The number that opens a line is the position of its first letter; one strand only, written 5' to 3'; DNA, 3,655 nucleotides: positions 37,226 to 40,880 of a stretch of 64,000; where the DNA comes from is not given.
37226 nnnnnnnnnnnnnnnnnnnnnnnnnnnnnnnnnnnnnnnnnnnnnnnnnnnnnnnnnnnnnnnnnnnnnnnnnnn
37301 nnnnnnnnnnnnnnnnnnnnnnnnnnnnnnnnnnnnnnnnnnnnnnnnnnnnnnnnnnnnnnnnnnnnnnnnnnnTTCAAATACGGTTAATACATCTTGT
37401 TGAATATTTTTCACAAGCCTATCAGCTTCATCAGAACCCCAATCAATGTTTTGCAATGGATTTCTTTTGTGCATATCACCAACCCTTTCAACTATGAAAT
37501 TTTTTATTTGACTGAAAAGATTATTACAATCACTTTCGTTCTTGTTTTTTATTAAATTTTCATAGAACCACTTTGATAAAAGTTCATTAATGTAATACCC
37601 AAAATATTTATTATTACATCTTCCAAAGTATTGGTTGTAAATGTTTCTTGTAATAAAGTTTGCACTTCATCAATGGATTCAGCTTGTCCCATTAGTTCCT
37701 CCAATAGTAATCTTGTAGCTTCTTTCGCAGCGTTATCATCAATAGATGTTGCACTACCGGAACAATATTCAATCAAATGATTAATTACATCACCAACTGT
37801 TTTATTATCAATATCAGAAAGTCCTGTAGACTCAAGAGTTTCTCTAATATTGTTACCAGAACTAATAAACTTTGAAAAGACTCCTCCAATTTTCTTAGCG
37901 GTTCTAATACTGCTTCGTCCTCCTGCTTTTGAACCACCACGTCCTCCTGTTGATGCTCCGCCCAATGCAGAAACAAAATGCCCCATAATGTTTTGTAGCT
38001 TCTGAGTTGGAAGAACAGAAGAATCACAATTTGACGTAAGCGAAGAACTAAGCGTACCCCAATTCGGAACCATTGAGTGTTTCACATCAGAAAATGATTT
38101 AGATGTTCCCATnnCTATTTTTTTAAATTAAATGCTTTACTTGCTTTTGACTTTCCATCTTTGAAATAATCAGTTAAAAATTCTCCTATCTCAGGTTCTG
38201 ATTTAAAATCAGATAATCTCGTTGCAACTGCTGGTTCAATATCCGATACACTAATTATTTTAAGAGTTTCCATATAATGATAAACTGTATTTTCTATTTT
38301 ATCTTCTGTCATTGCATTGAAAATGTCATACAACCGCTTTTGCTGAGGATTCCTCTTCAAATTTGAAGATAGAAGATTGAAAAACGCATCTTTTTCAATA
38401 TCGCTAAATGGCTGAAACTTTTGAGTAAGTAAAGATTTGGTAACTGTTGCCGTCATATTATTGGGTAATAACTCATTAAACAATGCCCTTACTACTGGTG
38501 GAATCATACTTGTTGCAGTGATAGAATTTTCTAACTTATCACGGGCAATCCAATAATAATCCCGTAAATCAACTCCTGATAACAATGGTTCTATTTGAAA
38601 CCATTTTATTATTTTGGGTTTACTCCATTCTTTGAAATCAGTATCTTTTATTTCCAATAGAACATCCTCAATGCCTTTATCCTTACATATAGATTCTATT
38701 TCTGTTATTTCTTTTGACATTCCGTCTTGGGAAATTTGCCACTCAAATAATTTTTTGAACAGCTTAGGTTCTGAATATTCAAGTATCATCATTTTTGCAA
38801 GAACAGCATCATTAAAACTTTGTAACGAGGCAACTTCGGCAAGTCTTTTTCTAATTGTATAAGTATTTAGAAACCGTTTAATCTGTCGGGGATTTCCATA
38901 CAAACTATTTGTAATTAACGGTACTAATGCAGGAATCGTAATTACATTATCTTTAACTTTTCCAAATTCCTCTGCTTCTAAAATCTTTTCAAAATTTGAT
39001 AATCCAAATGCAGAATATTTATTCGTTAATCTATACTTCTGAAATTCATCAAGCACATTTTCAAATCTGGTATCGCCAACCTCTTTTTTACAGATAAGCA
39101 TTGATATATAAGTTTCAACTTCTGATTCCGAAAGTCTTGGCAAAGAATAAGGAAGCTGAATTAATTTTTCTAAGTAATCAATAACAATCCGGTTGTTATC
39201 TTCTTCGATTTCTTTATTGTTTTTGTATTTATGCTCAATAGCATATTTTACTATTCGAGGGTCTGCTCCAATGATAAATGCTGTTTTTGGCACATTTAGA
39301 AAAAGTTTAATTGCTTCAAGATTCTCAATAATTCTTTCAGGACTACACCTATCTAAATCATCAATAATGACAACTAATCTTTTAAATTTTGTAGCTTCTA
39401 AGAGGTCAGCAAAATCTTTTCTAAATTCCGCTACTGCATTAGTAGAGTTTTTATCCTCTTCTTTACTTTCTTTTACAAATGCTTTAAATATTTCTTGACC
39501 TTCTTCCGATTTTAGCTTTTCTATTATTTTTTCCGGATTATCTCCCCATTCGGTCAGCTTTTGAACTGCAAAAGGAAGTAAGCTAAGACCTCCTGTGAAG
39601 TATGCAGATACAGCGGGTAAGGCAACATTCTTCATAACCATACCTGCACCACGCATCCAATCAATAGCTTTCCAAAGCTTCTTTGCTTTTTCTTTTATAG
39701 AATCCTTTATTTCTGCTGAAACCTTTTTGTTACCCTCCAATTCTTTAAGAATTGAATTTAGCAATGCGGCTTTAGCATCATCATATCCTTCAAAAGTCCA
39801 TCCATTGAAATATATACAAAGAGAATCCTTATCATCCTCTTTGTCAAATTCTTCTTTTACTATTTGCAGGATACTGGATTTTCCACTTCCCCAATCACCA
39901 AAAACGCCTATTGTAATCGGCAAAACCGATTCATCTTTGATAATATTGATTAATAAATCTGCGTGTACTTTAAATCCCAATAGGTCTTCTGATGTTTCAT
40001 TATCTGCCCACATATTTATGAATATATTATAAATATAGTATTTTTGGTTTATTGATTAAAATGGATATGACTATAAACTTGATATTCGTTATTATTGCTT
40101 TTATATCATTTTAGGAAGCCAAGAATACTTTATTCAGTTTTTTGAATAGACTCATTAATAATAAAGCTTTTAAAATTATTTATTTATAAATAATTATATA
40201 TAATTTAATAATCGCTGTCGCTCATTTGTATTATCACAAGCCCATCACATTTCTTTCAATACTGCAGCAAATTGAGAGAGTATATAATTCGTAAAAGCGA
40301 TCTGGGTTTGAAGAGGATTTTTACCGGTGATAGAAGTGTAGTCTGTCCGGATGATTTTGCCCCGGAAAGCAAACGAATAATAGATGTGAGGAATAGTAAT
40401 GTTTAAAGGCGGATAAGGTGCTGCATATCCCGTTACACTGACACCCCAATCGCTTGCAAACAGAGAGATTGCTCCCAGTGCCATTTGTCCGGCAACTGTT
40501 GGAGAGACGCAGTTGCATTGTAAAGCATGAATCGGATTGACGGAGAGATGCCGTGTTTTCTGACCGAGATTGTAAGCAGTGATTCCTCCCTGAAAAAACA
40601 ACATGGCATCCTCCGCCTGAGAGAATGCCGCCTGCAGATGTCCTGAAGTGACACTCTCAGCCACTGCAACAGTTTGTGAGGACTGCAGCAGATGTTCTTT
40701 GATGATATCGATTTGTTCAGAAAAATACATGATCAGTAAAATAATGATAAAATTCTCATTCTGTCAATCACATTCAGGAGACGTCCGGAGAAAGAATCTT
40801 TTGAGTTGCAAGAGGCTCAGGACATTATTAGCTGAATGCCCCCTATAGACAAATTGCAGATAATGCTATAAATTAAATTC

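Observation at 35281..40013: QatABCD-type four-gene operon (KAP NTPase, QatB-like, long QueC-like, TatD-like) in an AT-rich insert: candidate anti-phage system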

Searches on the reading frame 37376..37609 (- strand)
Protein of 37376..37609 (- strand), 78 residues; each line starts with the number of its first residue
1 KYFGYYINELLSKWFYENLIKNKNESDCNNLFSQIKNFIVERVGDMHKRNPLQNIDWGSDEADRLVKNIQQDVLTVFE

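Call 77: search_protein_families(library=padloc, proteins=[window:37376-37609:-], max_evalue=0.1)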
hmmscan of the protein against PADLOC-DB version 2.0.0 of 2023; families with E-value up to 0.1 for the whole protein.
seq(78 aa): 0 families

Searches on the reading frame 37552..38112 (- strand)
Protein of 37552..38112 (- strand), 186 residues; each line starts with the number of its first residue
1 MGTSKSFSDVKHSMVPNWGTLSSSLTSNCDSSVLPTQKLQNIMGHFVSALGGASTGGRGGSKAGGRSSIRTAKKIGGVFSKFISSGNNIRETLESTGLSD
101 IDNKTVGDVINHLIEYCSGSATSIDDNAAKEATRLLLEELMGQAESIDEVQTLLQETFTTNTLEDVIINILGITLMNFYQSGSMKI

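Call 4: search_protein_families(library=padloc, proteins=[window:37552-38112:-])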
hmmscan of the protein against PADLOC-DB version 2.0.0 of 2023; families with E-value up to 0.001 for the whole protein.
window:37552-38112:- (186 aa): 2 families
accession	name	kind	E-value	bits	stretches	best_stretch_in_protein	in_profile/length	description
PDLC02213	QatB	-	2.9e-06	25.5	1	37-174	88-224/294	-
PDLC02211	QatB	-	1.9e-05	22.7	1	59-168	5-117/191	-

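Call 5: search_protein_families(library=pfam, proteins=[window:37552-38112:-], max_evalue=0.01)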
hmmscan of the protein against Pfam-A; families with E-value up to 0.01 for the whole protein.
window:37552-38112:- (186 aa): 0 families

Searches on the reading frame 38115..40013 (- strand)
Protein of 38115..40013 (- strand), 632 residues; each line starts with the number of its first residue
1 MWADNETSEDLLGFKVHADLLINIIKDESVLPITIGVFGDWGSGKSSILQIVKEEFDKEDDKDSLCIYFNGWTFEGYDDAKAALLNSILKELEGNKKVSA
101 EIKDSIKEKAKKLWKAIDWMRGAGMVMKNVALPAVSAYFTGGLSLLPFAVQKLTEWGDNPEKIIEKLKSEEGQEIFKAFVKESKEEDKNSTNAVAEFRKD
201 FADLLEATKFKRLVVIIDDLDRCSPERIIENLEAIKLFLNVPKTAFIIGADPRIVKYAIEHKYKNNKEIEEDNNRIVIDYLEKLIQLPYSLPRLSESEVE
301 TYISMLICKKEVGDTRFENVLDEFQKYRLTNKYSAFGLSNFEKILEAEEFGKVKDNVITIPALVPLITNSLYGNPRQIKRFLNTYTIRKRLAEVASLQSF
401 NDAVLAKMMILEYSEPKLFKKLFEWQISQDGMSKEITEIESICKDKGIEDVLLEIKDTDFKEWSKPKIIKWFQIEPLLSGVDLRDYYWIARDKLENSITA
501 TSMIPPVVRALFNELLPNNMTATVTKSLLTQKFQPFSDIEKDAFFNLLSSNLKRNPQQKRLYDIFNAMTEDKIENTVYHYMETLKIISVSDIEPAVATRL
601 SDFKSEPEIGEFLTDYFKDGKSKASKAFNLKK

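Call 4: search_protein_families(library=padloc, proteins=[window:38115-40013:-])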
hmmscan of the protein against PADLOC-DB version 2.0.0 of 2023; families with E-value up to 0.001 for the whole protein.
window:38115-40013:- (632 aa): 7 families
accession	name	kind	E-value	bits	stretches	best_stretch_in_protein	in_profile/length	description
PDLC02209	QatA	-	9.1e-113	376.1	1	3-561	4-561/646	-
PDLC02210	QatA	-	2e-81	272.3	1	1-523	1-508/593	-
PDLC04959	PDC-S20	-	1.5e-30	105.2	1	7-315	16-279/464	-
PDLC02361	PifA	-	5e-25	86.2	1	6-294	13-256/720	PifA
PDLC04958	PDC-S20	-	1.3e-16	59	2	9-114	3-111/458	-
PDLC04957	PDC-S20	-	2.9e-14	51.4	2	33-117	31-117/446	-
PDLC04956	PDC-S20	-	6.2e-14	50.2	1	19-300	21-261/450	-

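Call 5: search_protein_families(library=pfam, proteins=[window:38115-40013:-], max_evalue=0.01)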
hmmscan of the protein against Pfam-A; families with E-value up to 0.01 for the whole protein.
window:38115-40013:- (632 aa): 5 families
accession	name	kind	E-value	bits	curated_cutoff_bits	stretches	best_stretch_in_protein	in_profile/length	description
PF07693.20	KAP_NTPase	-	9.6e-54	183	20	1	15-391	2-292/293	KAP family P-loop domain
PF13401.12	AAA_22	-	5.7e-07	30.4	27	1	151-241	23-110/130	AAA domain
PF24883.2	NPHP3_N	-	1e-06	29.5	24.8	0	173-232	88-146/164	Nephrocystin 3, N-terminal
PF20693.3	YobI-ATPase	-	0.00019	21.5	27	0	21-58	5-40/363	YobI-like P-loop NTPase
PF13191.12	AAA_16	-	0.00037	21.5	32.6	1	37-223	29-144/167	AAA ATPase domain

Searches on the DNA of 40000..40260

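Call 71: search_rna_families(source=window, start=40000, end=40260, threshold=evalue, max_evalue=1)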
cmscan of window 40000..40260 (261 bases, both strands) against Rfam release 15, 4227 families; matches with E-value up to 1: 0.
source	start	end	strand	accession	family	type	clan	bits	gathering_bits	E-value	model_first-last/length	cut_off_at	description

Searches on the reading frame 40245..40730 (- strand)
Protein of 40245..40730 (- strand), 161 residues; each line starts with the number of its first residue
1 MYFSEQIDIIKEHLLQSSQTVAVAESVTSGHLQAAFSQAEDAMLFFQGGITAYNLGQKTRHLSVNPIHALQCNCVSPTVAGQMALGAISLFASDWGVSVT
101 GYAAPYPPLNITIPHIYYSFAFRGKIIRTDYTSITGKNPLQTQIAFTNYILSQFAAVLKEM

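Call 56: find_homologous_proteins(query=window:40245-40730:-, max_evalue=1e-40)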
Query window:40245-40730:- (161 aa): 262 proteins with E <= 1e-40 among 1255 candidates; the best 120 are listed.
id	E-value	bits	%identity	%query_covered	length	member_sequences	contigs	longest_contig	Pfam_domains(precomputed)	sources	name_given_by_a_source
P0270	7.0e-101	352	100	100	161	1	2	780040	PF02464.24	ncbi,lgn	-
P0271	1.8e-51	192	56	98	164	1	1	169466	PF02464.24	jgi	jgi:nicotinamide-nucleotide amidase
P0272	1.1e-48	183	56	98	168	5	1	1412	PF02464.24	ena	-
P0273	1.6e-48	183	54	99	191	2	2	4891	PF02464.24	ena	-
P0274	2.5e-48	182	53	99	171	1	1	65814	PF02464.24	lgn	-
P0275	3.0e-48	182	54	98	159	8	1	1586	PF02464.24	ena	-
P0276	3.3e-48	182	53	99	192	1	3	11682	PF02464.24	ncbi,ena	-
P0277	3.8e-48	181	54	99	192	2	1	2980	PF02464.24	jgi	jgi:nicotinamide-nucleotide amidase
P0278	4.1e-48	181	56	98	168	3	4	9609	PF02464.24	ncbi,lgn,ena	-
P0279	4.1e-48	181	54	98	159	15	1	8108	PF02464.24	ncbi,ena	-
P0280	4.8e-48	181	53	99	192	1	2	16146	PF02464.24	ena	-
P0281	4.9e-48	181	54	98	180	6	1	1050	PF02464.24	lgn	-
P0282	5.0e-48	181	55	99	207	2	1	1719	PF02464.24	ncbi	-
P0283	5.6e-48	181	53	99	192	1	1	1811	PF02464.24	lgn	-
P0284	5.8e-48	181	53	99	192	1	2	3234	PF02464.24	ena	-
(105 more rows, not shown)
